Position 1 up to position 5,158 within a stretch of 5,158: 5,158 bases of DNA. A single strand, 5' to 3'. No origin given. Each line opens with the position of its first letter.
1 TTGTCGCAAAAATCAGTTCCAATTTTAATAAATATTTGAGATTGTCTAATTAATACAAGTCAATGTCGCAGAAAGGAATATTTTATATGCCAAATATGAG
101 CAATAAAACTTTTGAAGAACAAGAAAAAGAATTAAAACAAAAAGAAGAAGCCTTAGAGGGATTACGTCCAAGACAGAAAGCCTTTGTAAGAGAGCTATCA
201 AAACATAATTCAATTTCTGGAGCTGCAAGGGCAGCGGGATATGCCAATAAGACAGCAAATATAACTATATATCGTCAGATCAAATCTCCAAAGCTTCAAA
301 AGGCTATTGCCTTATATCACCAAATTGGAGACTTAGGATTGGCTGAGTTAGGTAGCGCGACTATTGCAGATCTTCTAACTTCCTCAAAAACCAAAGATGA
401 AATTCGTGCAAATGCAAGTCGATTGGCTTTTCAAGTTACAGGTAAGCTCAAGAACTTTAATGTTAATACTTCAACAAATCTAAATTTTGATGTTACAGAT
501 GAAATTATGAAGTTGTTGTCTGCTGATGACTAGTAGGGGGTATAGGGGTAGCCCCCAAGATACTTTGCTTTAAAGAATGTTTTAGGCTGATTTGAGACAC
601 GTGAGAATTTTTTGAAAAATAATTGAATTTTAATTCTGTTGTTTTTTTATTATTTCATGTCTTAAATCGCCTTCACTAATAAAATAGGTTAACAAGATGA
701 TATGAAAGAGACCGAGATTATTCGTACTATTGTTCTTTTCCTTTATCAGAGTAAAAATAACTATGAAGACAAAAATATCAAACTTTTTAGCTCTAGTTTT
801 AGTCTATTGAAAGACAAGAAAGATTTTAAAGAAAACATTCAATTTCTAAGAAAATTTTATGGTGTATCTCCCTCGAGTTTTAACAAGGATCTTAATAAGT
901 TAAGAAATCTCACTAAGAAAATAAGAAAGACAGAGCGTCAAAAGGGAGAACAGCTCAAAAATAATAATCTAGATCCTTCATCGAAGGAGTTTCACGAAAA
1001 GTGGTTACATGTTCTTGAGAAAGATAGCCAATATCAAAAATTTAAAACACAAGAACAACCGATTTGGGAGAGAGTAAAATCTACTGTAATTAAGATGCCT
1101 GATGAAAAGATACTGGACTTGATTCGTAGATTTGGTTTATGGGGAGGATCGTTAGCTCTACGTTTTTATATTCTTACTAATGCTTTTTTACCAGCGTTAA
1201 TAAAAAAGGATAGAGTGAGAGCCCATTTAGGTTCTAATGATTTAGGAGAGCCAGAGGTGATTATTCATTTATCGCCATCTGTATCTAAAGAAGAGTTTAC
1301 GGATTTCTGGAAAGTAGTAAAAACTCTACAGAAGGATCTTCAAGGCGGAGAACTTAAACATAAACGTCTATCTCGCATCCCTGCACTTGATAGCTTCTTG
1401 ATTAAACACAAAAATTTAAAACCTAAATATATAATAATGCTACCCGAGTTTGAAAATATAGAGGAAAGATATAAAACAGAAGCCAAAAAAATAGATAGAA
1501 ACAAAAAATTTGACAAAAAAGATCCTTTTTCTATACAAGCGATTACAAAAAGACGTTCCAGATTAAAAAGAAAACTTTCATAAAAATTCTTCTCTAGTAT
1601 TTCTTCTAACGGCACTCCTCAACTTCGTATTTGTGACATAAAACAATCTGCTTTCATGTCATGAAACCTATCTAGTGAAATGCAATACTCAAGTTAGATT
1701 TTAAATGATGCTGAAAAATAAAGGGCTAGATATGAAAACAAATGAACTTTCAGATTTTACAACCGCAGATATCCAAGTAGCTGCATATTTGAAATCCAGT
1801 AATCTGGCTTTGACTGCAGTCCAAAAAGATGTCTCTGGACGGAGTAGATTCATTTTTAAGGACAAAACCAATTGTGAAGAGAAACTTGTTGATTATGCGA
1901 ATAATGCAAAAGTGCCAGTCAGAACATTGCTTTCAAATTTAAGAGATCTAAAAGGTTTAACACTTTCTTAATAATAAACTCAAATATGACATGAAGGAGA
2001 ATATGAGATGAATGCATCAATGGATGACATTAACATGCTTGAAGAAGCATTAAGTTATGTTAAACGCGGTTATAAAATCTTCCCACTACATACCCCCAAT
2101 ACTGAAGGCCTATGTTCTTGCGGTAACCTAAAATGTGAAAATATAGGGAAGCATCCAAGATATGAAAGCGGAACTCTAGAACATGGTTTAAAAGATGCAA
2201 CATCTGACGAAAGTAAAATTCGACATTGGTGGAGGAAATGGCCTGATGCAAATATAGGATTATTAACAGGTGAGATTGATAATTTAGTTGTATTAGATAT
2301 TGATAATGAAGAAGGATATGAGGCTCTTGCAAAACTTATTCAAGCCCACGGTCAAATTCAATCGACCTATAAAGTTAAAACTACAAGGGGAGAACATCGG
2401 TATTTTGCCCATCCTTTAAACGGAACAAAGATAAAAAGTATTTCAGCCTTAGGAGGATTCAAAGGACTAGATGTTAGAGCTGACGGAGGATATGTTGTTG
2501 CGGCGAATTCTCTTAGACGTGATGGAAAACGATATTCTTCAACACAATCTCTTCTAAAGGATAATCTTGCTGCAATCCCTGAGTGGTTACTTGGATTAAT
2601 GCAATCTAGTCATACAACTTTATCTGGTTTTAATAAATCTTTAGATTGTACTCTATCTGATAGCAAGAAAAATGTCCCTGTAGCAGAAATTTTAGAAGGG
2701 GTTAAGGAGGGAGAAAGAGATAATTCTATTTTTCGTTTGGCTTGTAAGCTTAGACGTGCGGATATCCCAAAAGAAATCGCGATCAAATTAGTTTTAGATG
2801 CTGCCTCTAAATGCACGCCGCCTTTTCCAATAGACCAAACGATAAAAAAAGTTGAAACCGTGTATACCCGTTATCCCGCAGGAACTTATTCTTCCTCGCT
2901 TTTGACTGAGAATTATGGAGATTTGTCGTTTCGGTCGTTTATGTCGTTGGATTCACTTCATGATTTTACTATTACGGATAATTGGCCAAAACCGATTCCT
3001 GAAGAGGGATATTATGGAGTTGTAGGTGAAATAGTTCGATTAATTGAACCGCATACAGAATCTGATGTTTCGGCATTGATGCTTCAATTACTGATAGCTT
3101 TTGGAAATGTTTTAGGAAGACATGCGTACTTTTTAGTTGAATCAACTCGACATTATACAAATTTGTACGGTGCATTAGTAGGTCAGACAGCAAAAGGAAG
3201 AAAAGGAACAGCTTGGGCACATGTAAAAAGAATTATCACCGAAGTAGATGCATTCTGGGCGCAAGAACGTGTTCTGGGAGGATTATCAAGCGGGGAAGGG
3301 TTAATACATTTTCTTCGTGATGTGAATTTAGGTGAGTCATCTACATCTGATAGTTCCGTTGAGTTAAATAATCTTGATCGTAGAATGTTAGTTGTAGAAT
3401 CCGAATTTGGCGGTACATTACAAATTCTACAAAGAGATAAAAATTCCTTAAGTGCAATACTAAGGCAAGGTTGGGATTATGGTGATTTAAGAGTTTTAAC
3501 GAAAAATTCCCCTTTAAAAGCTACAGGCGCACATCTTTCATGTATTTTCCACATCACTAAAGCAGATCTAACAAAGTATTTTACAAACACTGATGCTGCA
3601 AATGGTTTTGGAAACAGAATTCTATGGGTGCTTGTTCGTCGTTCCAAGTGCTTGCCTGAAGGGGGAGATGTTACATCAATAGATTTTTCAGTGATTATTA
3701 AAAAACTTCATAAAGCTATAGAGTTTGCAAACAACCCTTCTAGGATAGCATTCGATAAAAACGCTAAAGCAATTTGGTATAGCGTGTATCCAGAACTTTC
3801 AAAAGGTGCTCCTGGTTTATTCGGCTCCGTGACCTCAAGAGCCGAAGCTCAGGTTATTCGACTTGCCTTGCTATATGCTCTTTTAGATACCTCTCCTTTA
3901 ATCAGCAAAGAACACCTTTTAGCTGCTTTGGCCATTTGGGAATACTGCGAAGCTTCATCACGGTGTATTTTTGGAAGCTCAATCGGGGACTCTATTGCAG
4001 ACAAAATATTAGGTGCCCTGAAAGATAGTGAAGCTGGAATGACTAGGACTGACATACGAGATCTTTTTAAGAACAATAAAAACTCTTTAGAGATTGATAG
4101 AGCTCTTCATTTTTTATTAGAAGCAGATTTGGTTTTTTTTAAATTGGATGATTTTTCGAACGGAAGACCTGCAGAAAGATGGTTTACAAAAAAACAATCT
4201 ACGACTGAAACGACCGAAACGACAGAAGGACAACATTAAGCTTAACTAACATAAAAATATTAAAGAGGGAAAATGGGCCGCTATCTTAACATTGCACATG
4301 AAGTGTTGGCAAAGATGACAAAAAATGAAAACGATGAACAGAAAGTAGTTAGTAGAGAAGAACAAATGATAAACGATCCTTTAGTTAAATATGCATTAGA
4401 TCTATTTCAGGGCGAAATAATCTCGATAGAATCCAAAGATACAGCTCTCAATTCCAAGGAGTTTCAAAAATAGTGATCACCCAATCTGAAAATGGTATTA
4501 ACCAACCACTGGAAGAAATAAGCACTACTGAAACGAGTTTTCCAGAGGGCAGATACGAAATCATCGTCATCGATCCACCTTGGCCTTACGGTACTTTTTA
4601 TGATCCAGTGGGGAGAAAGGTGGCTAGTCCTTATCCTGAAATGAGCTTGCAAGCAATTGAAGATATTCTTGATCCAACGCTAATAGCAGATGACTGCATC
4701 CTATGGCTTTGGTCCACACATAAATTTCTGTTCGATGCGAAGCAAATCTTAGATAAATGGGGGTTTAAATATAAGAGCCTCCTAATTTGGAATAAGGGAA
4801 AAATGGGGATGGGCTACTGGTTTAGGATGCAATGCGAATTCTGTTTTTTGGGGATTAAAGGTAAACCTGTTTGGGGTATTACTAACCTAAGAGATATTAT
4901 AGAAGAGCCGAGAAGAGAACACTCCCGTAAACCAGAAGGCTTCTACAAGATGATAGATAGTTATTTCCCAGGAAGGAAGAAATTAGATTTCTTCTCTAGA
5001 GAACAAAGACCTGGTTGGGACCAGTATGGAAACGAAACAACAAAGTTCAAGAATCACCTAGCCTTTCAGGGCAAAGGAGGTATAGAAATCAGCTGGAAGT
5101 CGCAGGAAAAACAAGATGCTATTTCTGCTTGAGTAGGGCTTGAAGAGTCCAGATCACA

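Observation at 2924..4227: Perfect 17-bp inverted repeat built from 9-bp-phased triplet arrays brackets the DUF3987-like half of the replicase gene (candidate in-gene origin/iterons)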

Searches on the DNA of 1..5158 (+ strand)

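Call 8: search_dna_similar(query=window:1-5158:+, collection=phages, mode=near)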
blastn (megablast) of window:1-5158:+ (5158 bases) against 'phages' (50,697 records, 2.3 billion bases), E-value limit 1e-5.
No match.

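Call 9: search_dna_similar(query=window:1-5158:+, collection=plasmids, mode=near)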
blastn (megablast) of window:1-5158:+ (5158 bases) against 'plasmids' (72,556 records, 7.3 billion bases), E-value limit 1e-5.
No match.

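Call 37: search_rna_families(source=window, threshold=gathering)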
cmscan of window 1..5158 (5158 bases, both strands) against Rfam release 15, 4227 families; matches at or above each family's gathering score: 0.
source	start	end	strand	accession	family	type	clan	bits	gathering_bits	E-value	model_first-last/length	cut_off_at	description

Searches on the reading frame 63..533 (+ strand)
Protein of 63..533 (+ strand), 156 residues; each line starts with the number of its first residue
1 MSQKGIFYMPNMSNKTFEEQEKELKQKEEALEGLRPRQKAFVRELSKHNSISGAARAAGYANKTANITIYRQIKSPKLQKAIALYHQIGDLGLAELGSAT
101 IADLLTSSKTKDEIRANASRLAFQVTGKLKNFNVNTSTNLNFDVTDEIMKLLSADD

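Call 6: search_protein_families(library=pfam, proteins=[window:63-533:+], max_evalue=0.01)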
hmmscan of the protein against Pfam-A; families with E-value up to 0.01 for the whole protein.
window:63-533:+ (156 aa): 1 family
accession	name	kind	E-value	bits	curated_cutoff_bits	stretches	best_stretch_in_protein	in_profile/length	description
PF03592.21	Terminase_2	-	1.4e-05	26.2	26.1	1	35-83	2-50/141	Terminase small subunit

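Call 53: search_protein_families(library=phrogs, proteins=[window:63-533:+], max_evalue=0.001)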
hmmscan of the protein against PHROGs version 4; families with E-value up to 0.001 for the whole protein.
window:63-533:+ (156 aa): 3 families
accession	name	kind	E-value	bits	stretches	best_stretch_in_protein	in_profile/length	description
phrog_51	-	head and packaging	7.1e-09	36.8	1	12-83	67-139/261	terminase small subunit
phrog_641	-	head and packaging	0.00038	22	1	35-83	4-52/162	terminase small subunit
phrog_17390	-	unknown function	0.00042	21.1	0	37-82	6-51/69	-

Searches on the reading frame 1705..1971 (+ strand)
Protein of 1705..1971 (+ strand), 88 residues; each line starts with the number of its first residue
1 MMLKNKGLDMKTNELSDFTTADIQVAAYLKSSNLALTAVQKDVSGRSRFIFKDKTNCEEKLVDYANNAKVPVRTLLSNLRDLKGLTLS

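Call 6: search_protein_families(library=pfam, proteins=[window:1705-1971:+], max_evalue=0.01)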
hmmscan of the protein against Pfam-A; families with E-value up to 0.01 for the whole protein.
window:1705-1971:+ (88 aa): 1 family
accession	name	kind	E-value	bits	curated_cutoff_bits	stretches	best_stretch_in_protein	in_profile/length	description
PF18903.5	DUF5659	-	2.3e-09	37.4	23.6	1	18-86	4-73/75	Domain of unknown function (DUF5659)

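Call 53: search_protein_families(library=phrogs, proteins=[window:1705-1971:+], max_evalue=0.001)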
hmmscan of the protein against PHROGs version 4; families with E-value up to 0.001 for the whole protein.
window:1705-1971:+ (88 aa): 0 families
